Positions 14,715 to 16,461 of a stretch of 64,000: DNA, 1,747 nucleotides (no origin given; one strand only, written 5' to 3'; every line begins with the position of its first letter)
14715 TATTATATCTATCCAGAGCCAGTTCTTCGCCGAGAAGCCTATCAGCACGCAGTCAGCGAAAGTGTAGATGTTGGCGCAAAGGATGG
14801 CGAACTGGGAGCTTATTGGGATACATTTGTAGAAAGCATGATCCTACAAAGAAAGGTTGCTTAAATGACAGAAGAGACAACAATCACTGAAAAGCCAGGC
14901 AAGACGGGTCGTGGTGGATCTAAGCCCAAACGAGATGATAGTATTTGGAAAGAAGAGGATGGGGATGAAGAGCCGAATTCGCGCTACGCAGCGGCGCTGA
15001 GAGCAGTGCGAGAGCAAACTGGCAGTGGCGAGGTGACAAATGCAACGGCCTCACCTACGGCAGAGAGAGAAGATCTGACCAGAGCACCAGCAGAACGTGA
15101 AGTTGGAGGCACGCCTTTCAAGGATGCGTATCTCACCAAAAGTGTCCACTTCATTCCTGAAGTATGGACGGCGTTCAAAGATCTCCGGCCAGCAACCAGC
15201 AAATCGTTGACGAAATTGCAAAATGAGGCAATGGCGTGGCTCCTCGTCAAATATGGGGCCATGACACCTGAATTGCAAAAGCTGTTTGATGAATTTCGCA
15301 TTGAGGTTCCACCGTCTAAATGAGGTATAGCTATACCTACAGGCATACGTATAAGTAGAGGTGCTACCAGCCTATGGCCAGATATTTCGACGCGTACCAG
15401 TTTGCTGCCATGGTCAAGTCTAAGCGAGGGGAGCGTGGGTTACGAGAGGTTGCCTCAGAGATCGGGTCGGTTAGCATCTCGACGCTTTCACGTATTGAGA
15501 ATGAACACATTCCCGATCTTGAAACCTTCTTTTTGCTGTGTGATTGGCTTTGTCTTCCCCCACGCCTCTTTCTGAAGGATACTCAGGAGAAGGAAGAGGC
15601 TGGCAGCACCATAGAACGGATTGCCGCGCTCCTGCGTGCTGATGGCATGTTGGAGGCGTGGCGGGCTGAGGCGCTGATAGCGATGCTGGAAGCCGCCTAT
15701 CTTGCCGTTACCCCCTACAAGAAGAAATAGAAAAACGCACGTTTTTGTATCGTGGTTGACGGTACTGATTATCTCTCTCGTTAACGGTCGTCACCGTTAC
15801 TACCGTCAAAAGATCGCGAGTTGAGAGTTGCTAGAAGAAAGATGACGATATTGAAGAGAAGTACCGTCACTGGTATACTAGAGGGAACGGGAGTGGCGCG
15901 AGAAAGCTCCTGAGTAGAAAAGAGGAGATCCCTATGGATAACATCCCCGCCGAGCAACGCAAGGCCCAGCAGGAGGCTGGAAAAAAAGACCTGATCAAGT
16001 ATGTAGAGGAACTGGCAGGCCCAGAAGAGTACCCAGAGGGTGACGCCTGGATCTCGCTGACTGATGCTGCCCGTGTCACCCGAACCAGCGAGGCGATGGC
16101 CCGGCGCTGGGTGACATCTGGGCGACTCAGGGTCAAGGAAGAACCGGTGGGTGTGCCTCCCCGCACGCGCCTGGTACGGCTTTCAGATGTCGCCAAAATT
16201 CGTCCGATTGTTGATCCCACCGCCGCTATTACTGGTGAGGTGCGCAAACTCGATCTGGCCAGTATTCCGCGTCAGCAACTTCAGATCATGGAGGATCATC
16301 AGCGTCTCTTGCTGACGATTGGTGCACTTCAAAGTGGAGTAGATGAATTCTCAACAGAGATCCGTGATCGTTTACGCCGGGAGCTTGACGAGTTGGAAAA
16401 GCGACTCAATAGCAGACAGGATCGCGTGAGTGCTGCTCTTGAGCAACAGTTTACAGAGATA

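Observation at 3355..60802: Sixteen copies of a 22-24 bp palindrome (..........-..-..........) in short intergenic gaps: a stoperator-like network across the element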

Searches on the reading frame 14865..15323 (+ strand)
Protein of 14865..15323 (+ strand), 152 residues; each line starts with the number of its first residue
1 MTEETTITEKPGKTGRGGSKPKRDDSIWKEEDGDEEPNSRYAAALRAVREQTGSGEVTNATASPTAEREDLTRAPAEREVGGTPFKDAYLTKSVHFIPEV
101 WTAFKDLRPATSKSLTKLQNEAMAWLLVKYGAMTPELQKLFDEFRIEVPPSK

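Call 8: search_protein_families(library=pfam, proteins=[window:14865-15323:+], max_evalue=0.001)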
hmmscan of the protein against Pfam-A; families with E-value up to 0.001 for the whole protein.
window:14865-15323:+ (152 aa): 0 families

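Call 34: search_protein_families(library=pfam, proteins=[window:14865-15323:+], max_evalue=0.1)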
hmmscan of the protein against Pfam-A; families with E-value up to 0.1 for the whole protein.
window:14865-15323:+ (152 aa): 1 family
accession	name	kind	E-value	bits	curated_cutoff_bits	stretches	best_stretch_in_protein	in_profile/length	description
PF20605.4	Antitox_RHH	-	0.038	14.6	27.2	1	94-132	9-47/50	Antitoxin-like ribbon-helix-helix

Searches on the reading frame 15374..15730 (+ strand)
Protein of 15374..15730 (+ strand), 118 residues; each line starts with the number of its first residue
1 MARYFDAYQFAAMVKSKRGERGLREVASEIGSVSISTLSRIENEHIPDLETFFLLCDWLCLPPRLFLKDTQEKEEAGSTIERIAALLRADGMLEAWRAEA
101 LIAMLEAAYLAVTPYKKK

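Call 8: search_protein_families(library=pfam, proteins=[window:15374-15730:+], max_evalue=0.001)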
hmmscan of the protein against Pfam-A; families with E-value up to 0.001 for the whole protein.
window:15374-15730:+ (118 aa): 1 family
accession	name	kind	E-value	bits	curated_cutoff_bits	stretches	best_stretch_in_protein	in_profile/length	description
PF01381.28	HTH_3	-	2.3e-06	28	23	1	15-56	2-45/55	Helix-turn-helix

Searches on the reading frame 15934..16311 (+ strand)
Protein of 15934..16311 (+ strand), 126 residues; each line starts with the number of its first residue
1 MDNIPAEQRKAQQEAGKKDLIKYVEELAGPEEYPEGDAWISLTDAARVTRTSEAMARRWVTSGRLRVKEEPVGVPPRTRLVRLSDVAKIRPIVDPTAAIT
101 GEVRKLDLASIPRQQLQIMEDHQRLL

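Call 60: find_homologous_proteins(query=window:15934-16311:+, max_evalue=0.001)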
Query seq(126 aa) (126 aa): 53 proteins with E <= 0.001 among 79 candidates.
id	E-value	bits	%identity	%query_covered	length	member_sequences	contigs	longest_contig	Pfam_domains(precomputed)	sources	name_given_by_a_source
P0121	4.9e-62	226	83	99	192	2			-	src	-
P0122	6.0e-62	225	86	99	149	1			-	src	-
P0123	1.4e-61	224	83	99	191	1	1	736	-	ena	-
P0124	5.4e-60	219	87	99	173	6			-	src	-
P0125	1.6e-58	214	84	95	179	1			-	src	-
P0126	1.9e-57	211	84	99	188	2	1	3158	-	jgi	-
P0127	2.3e-57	211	81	100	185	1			-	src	-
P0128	6.0e-57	209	79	100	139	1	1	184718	-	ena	-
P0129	8.1e-57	209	79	100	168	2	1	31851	-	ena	-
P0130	8.2e-57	209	80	99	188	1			-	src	-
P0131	9.4e-57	209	79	99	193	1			-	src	-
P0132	1.2e-56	208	79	100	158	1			-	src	-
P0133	2.5e-56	207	82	99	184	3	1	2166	-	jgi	-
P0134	5.4e-56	206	84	99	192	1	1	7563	-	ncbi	-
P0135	3.9e-55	203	79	99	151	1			-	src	-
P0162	4.5e-27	113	77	61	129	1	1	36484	-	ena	-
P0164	1.4e-24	105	54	84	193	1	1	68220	-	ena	-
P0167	3.9e-17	81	47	79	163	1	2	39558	-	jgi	jgi:hypothetical protein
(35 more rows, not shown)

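Call 61: find_encoding_contigs(protein=P0128, flank=10000, max_places=1)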
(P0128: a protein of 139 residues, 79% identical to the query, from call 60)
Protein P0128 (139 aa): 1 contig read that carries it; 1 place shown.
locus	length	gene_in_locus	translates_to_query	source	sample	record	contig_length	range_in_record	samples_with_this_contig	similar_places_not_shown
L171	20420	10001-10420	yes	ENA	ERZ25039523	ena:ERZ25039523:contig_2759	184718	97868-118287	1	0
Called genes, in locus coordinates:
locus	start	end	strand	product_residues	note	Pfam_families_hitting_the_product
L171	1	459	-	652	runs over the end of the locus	PF13701:DDE_Tnp_1_4 (weak)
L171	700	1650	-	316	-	-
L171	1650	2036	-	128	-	PF03551:PadR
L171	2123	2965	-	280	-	PF11611:DUF4352 (weak)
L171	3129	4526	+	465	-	PF02899:Phage_int_SAM_1 (faint), PF00589:Phage_integrase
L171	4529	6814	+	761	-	-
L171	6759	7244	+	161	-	-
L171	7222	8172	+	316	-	-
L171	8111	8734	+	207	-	-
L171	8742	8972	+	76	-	-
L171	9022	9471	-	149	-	-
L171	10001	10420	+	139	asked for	-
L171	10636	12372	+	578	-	PF14690:Zn_ribbon_ISL3, PF01610:DDE_Tnp_ISL3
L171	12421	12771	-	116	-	-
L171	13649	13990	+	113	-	-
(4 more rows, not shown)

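Call 62: find_encoding_contigs(protein=P0129, flank=10000, max_places=1)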
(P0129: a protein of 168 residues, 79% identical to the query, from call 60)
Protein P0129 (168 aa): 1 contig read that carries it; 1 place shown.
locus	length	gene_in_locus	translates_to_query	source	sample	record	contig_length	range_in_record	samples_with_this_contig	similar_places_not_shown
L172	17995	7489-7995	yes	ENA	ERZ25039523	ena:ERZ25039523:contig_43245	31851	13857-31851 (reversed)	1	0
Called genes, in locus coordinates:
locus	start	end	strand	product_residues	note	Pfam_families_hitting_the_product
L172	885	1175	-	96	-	-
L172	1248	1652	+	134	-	-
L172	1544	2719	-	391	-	-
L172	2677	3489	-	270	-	-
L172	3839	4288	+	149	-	PF00717:Peptidase_S24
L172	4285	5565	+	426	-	PF00817:IMS, PF11799:IMS_C, PF13438:DUF4113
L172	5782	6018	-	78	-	PF13443:HTH_26, PF01381:HTH_3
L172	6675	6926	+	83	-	-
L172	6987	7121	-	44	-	-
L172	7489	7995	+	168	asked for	-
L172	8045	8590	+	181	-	-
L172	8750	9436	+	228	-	-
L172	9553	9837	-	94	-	-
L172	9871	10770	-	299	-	PF10547:P22_AR_N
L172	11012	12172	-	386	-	PF02195:ParB_N, PF17762:HTH_ParB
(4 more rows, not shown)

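Call 63: find_encoding_contigs(protein=P0164, flank=10000, max_places=1)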
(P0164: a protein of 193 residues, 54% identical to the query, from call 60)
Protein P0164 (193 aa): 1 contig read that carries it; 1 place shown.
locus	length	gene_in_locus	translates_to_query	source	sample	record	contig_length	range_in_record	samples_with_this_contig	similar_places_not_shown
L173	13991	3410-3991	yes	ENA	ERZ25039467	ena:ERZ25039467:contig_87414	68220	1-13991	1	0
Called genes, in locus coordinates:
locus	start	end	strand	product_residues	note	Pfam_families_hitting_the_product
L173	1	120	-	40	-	?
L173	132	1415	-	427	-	PF13191:AAA_16 (faint), PF00004:AAA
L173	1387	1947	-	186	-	-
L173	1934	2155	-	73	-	-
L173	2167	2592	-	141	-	-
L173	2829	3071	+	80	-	-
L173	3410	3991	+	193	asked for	-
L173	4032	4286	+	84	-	-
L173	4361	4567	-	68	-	-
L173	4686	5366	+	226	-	-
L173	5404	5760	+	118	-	PF13560:HTH_31 (faint), PF01381:HTH_3 (weak)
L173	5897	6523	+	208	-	PF05621:TniB (weak)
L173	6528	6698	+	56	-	-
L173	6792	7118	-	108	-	-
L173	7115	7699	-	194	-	PF08706:D5_N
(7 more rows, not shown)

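Call 64: find_encoding_contigs(protein=P0167, flank=10000, max_places=1)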
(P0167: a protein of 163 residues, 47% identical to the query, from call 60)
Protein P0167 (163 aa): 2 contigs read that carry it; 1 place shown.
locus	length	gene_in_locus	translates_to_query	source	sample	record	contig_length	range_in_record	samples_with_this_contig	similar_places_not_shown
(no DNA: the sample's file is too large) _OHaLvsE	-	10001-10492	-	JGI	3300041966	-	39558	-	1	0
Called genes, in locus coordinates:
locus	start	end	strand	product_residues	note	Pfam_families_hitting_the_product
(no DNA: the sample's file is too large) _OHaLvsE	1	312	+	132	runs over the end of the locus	PF00872:Transposase_mut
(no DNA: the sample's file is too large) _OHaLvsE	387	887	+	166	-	PF00583:Acetyltransf_1, PF13508:Acetyltransf_7, PF13673:Acetyltransf_10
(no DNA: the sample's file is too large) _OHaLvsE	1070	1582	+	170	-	PF05163:DinB, PF04978:MST, PF12867:DinB_2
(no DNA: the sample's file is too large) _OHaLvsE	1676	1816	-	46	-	-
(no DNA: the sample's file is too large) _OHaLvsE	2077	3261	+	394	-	PF04542:Sigma70_r2, PF04545:Sigma70_r4, PF08281:Sigma70_r4_2, PF02861:Clp_N, PF06689:zf-C4_ClpX (faint)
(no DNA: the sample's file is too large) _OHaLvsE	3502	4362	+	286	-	PF01135:PCMT (weak), PF13489:Methyltransf_23, PF01209:Ubie_methyltran, PF08241:Methyltransf_11, PF08242:Methyltransf_12, PF13649:Methyltransf_25, PF13847:Methyltransf_31, PF05148:Methyltransf_8 (weak)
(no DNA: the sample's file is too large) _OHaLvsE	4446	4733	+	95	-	-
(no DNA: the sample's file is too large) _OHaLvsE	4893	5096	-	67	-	-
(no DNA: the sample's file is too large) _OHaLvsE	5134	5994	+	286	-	-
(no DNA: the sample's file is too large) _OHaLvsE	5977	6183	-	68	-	-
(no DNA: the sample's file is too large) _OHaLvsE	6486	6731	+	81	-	-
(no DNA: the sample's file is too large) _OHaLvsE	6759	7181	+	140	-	-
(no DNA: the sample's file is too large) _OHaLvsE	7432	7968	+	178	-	PF07040:DUF1326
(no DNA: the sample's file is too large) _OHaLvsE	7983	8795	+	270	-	PF09948:PpoB2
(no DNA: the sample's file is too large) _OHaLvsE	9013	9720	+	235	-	-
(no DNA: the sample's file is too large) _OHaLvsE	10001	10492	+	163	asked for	-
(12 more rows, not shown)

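Call 65: find_encoding_contigs(protein=P0162, flank=10000, max_places=1)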
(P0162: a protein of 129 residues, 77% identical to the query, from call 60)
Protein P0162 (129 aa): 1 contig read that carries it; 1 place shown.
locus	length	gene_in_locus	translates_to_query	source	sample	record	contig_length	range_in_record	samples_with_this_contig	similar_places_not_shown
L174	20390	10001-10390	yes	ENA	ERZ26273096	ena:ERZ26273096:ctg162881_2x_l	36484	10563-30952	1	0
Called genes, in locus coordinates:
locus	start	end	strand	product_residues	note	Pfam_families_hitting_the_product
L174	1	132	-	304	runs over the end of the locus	-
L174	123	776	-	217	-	-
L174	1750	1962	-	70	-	-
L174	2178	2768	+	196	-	PF04471:Mrr_cat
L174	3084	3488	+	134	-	-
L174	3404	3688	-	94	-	-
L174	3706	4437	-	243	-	PF04471:Mrr_cat, PF13156:Mrr_cat_2 (weak), PF22722:NA-iREase1 (weak)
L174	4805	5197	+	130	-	-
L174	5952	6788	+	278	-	PF00589:Phage_integrase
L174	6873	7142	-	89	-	-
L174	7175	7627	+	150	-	-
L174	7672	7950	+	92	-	-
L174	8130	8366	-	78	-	PF13443:HTH_26, PF01381:HTH_3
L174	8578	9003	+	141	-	PF00072:Response_reg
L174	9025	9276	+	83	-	-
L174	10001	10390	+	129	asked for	-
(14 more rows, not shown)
